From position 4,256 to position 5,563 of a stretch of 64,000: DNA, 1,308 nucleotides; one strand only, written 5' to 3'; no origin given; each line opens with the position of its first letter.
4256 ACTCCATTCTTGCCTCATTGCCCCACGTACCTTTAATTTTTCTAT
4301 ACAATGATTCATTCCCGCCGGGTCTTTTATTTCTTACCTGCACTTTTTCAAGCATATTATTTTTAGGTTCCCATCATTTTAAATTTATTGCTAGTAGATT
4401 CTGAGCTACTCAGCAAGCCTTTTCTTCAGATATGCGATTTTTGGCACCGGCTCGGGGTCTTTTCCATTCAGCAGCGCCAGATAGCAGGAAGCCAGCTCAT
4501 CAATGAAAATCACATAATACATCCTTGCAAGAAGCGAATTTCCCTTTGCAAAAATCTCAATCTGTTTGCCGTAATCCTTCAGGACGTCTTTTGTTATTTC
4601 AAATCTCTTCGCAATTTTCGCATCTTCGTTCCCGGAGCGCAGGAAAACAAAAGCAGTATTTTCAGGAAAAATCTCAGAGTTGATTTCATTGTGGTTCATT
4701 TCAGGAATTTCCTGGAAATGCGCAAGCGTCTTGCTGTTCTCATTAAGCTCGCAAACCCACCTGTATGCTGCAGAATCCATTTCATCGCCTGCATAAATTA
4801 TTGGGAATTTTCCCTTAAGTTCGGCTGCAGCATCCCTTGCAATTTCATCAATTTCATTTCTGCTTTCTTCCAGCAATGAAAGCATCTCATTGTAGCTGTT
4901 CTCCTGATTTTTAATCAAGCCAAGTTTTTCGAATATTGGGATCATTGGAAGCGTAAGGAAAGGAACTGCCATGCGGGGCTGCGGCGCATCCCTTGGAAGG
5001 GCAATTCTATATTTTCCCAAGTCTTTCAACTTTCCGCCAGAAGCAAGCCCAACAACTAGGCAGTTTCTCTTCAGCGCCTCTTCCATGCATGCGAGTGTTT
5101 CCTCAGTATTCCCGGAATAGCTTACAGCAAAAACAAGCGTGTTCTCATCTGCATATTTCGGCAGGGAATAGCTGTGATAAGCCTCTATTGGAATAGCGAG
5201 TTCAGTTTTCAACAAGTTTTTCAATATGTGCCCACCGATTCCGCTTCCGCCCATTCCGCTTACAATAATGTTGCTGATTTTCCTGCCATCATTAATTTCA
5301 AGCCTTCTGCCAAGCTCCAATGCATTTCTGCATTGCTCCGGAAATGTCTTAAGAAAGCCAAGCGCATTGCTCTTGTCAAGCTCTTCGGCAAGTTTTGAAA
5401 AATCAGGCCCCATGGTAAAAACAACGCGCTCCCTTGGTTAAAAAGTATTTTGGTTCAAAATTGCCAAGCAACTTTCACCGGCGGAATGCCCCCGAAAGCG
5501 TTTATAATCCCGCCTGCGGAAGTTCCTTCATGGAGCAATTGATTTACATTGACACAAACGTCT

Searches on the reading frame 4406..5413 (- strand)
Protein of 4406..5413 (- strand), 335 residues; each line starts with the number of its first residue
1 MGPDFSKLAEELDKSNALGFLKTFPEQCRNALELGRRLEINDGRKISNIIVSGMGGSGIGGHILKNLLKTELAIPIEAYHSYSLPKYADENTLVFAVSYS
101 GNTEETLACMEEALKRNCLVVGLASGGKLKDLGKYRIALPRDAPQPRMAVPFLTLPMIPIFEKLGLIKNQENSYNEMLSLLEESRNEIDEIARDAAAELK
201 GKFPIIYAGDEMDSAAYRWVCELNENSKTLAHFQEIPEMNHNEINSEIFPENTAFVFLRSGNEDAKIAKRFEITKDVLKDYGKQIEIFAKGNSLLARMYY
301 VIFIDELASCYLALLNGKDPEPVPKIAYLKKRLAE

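Call 63: search_protein_families(library=pfam, proteins=[window:4406-5413:-], max_evalue=0.0001)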
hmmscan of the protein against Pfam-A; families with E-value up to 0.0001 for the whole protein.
window:4406-5413:- (335 aa): 2 families
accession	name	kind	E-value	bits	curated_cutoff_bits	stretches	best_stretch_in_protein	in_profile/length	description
PF10432.14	bact-PGI_C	-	8.6e-42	143.1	24.5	1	190-333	3-151/151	Bacterial phospho-glucose isomerase C-terminal SIS domain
PF01380.27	SIS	-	4.6e-08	33.4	25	1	46-124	5-87/131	SIS domain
